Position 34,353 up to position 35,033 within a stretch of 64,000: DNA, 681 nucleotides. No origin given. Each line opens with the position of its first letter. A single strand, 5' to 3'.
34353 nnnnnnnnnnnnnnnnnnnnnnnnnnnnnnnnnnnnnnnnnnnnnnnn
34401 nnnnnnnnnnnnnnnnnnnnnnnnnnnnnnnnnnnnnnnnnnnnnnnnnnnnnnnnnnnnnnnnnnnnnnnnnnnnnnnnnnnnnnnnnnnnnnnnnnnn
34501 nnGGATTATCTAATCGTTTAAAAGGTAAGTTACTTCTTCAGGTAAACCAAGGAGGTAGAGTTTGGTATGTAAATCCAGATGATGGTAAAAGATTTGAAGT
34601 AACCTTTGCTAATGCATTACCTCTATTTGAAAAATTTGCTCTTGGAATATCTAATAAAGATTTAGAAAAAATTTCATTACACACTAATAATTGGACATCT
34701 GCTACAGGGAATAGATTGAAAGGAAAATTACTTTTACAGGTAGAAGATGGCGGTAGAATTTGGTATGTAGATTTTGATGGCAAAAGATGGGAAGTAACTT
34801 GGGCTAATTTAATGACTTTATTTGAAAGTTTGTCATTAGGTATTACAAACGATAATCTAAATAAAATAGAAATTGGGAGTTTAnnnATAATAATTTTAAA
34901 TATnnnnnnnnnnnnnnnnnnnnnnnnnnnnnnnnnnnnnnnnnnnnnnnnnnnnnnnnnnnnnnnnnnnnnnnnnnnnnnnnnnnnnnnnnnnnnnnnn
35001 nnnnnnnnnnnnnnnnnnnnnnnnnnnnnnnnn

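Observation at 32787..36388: Two secreted element proteins share a novel tandem C-terminal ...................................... repeat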

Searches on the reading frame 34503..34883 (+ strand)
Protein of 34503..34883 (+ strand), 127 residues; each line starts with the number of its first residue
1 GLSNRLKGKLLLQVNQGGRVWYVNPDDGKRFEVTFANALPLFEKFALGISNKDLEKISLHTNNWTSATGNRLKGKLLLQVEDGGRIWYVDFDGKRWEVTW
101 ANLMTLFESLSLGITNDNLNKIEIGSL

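Call 41: find_homologous_proteins(query=A5, max_evalue=0.001)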
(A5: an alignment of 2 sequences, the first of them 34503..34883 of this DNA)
Query A5 (2 sequences) (127 aa, profile of the alignment): 170 proteins with E <= 0.001 among 1325 candidates; the best 120 are listed.
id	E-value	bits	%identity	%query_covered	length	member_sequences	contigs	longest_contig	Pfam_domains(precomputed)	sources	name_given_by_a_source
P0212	3.4e-67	242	74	98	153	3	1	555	-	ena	-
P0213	4.1e-66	238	60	99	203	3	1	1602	-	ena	-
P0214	2.3e-58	213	79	99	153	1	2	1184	-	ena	-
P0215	1.7e-56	207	74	96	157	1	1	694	-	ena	-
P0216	8.9e-56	205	72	99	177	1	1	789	-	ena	-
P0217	1.5e-55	204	74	99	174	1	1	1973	-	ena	-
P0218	4.3e-55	203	72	99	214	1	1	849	-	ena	-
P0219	8.5e-55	202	72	99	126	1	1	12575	-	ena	-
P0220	8.9e-54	199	74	95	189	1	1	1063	-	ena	-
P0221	7.2e-53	196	66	99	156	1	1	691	-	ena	-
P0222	9.0e-53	195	69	95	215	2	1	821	PF18884.6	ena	-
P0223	7.0e-52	192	69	93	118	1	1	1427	-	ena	-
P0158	3.2e-51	190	70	99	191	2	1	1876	-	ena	-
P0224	4.2e-50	187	63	98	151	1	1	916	-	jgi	jgi:hypothetical protein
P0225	1.9e-49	185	63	99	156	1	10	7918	-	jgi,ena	-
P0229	1.3e-46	175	62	99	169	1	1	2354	-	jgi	jgi:phage pi2 protein 07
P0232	5.3e-45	170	57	99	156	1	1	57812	-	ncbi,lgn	ncbi:MAG: hypothetical protein ABIJ91_02030 [Candidatus Kuenenbacteria bacterium]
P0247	6.0e-35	138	48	100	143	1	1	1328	-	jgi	jgi:phage pi2 protein 07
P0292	3.5e-16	77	29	97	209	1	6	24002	-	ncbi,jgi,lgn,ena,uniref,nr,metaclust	ncbi:hypothetical protein COT97_03220 [Candidatus Falkowbacteria bacterium CG10_big_fil_rev_8_21_14_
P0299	1.1e-15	75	29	97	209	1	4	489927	-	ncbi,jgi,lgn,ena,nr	ncbi:TPA: hypothetical protein DF272_02575 [Candidatus Falkowbacteria bacterium]|nr:hypothetical pro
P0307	2.6e-14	71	36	93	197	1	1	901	PF06347.20,PF08239.18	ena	-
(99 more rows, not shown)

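Call 45: search_protein_families(library=ncbifam, proteins=[P0229, P0247, P0232, P0292, P0307], max_evalue=10)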
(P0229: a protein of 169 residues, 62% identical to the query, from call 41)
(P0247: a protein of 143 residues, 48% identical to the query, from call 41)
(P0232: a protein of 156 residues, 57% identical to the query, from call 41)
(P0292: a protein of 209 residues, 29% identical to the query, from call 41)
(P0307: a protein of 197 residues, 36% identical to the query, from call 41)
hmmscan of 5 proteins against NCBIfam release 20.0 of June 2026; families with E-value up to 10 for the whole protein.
P0229 (169 aa): 2 families
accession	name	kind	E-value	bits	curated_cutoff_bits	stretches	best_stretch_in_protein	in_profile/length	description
TIGR01396.1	FlgB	equivalog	0.087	13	59.05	1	63-80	29-46/131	flagellar basal body rod protein FlgB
NF002694.0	PRK02487.1-3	equivalog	0.099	12.2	311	1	112-146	112-146/171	heme-degrading domain-containing protein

P0247 (143 aa): 0 families

P0232 (156 aa): 2 families
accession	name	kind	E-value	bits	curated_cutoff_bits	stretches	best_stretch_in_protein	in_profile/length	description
TIGR02207.1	lipid_A_htrB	subfamily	0.056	12.8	297.8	1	97-136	175-211/303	LpxL/LpxP family Kdo(2)-lipid IV(A) lauroyl/palmitoleoyl acyltransferase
NF047527.1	LIC_12337_fam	subfamily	0.16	10.9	270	1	1-109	1-116/389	LIC_12337 family protein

P0292 (209 aa): 4 families
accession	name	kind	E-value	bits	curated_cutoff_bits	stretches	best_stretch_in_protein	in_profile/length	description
NF033765.2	gliding_CglD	equivalog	0.0001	20.3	400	1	91-130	205-244/1124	adventurous gliding motility lipoprotein CglD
NF047639.1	throspo3_MtsD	equivalog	0.0041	15.3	800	1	91-134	458-501/651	cell-cell cohesion protein MtsD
NF041762.1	diheme_GEGP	equivalog_domain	0.11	11.7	300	1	113-135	94-115/359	GEGP motif-containing diheme protein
NF033662.1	acid_disulf_rpt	repeat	2.3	8.1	41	1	91-101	10-20/32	acidic double-disulfide repeat-containing protein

P0307 (197 aa): 4 families
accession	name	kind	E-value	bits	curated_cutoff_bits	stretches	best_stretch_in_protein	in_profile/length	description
TIGR04211.1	SH3_and_anchor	equivalog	2.5e-06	27.2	65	1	5-50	19-65/198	TIGR04211 family SH3 domain-containing protein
NF040678.1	EntFM_CwpFM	equivalog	0.0013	17.9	720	1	2-66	77-140/430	enterotoxin EntFM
NF033588.1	transpos_ISC774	exception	0.061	12.8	200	1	101-147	118-164/195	IS6 family transposase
NF004536.0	PRK05888.1-1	equivalog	0.18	11.1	212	1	131-156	32-57/180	NADH-quinone oxidoreductase subunit NuoI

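Call 46: search_protein_families(library=phrogs, proteins=[P0229, P0247], max_evalue=0.01)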
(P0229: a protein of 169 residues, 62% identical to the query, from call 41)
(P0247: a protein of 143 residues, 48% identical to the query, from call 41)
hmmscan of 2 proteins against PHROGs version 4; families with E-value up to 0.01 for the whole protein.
P0229 (169 aa): 0 families

P0247 (143 aa): 0 families

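Call 48: predict_structure(alignment_id=A6)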
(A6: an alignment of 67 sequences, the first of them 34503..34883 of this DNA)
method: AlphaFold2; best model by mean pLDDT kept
length: 127 residues; sequences in the alignment: 67
mean_pLDDT: 96.5   pTM: 0.87
mean pLDDT of the five models: 96.5, 95.7, 94.7, 94.7, 94.3
residues with pLDDT >= 90: 122; 70-90: 5; 50-70: 0; < 50: 0
segments of 3 or more residues with pLDDT < 50: none
pLDDT, mean of each block of 10 residues (from residue 1): 96 94 97 96 96 98 97 97 95 97 97 97 96
secondary structure, 60 per line:
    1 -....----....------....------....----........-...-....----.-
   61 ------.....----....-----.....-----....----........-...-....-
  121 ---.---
elements in order: H2-5 E10-13 E20-23 E30-33 H38-45 E47-49 H51-54 H67-71 E76-79 E85-89 E95-98 H103-110 E112-114 H116-119

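Call 61: fold_search(model_id=the predicted structure, library=viral)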
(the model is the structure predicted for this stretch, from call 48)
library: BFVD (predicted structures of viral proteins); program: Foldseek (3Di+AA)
matches with E <= 10: 470; with E <= 0.001: 0
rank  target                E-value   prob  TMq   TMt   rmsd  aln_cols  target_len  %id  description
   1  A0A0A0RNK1            6.8e-02  0.10  0.18  0.06  16.4       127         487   14  Uncharacterized protein [Bacillus phage Moonbeam]
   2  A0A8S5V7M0            1.3e-01  0.18  0.22  0.18  15.3       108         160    8  Uncharacterized protein [CrAss-like virus sp. ctUXy6]
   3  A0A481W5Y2            3.1e-01  0.21  0.19  0.19  11.3        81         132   11  Uncharacterized protein [Pseudomonas phage Psa21]
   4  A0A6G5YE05            3.3e-01  0.13  0.16  0.27   9.8        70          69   14  (no name in the UniProt tables at hand)
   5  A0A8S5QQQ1            3.7e-01  0.35  0.30  0.31  10.2        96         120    9  Uncharacterized protein [Siphoviridae sp. ctE6L85]
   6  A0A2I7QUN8            4.5e-01  0.18  0.28  0.04  12.5       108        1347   11  (no name in the UniProt tables at hand)
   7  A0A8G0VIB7            5.0e-01  0.14  0.25  0.09  11.2        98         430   16  Putative myristylated membrane protein (Fragment) [Koi ranavirus]
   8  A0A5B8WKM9            5.0e-01  0.05  0.19  0.17  15.8       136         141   15  Uncharacterized protein [Arthrobacter phage Qui]
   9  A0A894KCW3            5.3e-01  0.20  0.21  0.03   9.3        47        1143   19  Nsp4 [Elemess virus]
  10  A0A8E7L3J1            6.0e-01  0.06  0.20  0.21  12.3       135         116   12  (no name in the UniProt tables at hand)
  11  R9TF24                6.0e-01  0.05  0.17  0.08  13.1       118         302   11  Zinc-ribbon domain-containing protein [Vibrio phage nt-1]
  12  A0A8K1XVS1            6.0e-01  0.04  0.20  0.03  19.5       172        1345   14  (no name in the UniProt tables at hand)
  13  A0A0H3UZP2            6.0e-01  0.04  0.16  0.13  14.2       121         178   13  (no name in the UniProt tables at hand)
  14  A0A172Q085            6.8e-01  0.10  0.23  0.17  11.3        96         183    9  Uncharacterized protein [Acinetobacter phage vB_AbaM_ME3]
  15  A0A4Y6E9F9            6.8e-01  0.04  0.18  0.14  20.1       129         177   13  (no name in the UniProt tables at hand)
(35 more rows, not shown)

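Call 67: find_encoding_contigs(protein=P0232, flank=8000, max_places=2)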
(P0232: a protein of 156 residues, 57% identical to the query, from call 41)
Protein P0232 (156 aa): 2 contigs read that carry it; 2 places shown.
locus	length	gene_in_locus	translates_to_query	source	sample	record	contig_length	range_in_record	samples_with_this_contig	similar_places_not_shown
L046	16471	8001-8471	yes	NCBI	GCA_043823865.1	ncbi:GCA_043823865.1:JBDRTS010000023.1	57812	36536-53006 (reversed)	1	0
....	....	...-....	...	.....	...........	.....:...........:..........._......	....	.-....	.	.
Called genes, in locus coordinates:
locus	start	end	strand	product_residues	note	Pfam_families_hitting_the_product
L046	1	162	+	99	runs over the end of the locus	-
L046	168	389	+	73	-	-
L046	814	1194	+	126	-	PF05973:Gp49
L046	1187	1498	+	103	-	PF13560:HTH_31 (weak), PF01381:HTH_3, PF13443:HTH_26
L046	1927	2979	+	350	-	PF02661:Fic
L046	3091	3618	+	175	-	PF01936:NYN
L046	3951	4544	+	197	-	-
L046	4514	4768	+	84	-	PF01541:GIY-YIG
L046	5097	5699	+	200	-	PF01936:NYN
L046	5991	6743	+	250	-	PF01936:NYN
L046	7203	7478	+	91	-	-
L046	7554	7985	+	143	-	-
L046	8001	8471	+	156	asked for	-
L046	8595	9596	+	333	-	PF00565:SNase, PF05901:Excalibur (faint)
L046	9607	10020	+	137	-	-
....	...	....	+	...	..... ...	-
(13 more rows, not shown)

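Call 68: find_encoding_contigs(protein=P0299, flank=8000, max_places=2)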
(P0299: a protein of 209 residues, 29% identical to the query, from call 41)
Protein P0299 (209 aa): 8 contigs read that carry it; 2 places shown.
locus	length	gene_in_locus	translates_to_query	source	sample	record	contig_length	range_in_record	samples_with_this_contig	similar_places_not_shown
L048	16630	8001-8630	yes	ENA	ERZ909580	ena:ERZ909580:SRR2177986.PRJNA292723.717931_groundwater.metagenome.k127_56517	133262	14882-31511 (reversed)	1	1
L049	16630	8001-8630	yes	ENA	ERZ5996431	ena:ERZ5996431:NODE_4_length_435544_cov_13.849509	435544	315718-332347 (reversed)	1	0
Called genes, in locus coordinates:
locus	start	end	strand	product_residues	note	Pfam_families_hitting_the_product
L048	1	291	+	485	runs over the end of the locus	PF00709:Adenylsucc_synt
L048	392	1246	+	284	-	PF02811:PHP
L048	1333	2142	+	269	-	-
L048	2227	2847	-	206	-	PF07690:MFS_1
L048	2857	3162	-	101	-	PF02482:Ribosomal_S30AE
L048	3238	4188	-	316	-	PF01565:FAD_binding_4, PF02873:MurB_C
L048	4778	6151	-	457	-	PF01225:Mur_ligase, PF08245:Mur_ligase_M, PF02875:Mur_ligase_C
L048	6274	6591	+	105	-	-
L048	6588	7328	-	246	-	PF01209:Ubie_methyltran (weak), PF02353:CMAS, PF13489:Methyltransf_23, PF07021:MetW, PF13847:Methyltransf_31, PF08241:Methyltransf_11, PF08242:Methyltransf_12, PF13649:Methyltransf_25, +1 more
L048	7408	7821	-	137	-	-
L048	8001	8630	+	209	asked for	-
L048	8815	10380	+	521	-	PF04055:Radical_SAM, PF16199:Radical_SAM_C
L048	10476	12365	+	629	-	PF04773:FecR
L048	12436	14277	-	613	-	-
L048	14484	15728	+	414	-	PF00464:SHMT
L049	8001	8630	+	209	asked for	-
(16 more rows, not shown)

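Call 69: search_solved_structures(query=A6, max_evalue=10)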
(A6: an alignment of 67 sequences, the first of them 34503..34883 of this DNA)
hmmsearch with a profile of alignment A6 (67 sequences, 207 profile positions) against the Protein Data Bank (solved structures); distinct sequences matched with E-value up to 10: 2.
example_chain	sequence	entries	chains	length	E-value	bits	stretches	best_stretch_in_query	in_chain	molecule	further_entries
5xmc_A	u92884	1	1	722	1.1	11.7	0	137-154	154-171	E3 ubiquitin-protein ligase Itchy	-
2dmv_A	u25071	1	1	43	1.2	11.6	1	137-153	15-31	Itchy homolog E3 ubiquitin protein ligase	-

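Call 75: search_protein_families(library=pfam, alignment_id=A6, max_evalue=1)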
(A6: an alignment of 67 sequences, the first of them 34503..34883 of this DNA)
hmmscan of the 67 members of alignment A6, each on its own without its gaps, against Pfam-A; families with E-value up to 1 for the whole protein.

A. member 1, window:34503-34883:+ (127 aa): 3 families
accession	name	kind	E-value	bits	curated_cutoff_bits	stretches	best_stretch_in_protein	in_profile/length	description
PF02036.22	SCP2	-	0.04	14.7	21.3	0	63-100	10-48/101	SCP-2 sterol transfer family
PF13356.12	Arm-DNA-bind_3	-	0.066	13.8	27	0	73-94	20-42/83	Arm DNA-binding domain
PF24316.1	Tli3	-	0.093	13.5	27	1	16-96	26-106/129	T6SS Tli3 immunity protein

B. families by the number of members that match (of 67 scanned): 84 families (the first 25 are shown)
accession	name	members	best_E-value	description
PF24316.1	Tli3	21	0.00072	T6SS Tli3 immunity protein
PF18884.5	TSP3_bac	12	8.3e-15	Bacterial TSP3 repeat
PF02036.22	SCP2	12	0.0044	SCP-2 sterol transfer family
PF00397.32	WW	7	0.019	WW domain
PF18346.7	SH3_15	6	0.027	Mind bomb SH3 repeat domain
PF02513.24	Spin-Ssty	5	0.00066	Spin/Ssty Family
PF20942.3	DUF4785_2nd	5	0.00072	Domain of unknown function (DUF4785) central domain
PF13405.12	EF-hand_6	4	0.0057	EF-hand domain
PF01149.29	Fapy_DNA_glyco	4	0.052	Formamidopyrimidine-DNA glycosylase N-terminal domain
PF13356.12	Arm-DNA-bind_3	3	0.0039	Arm DNA-binding domain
PF14433.11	SUKH-3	3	0.0063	SUKH-3 immunity protein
PF09448.16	MmlI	3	0.017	Methylmuconolactone methyl-isomerase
PF21317.3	BetaGal_ABD_1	3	0.024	Beta-galactosidase, first all-beta domain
PF06251.17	Caps_syn_GfcC_C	3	0.04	Capsule biosynthesis GfcC C-terminal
PF03949.21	Malic_M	2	0.00099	Malic enzyme, NAD binding domain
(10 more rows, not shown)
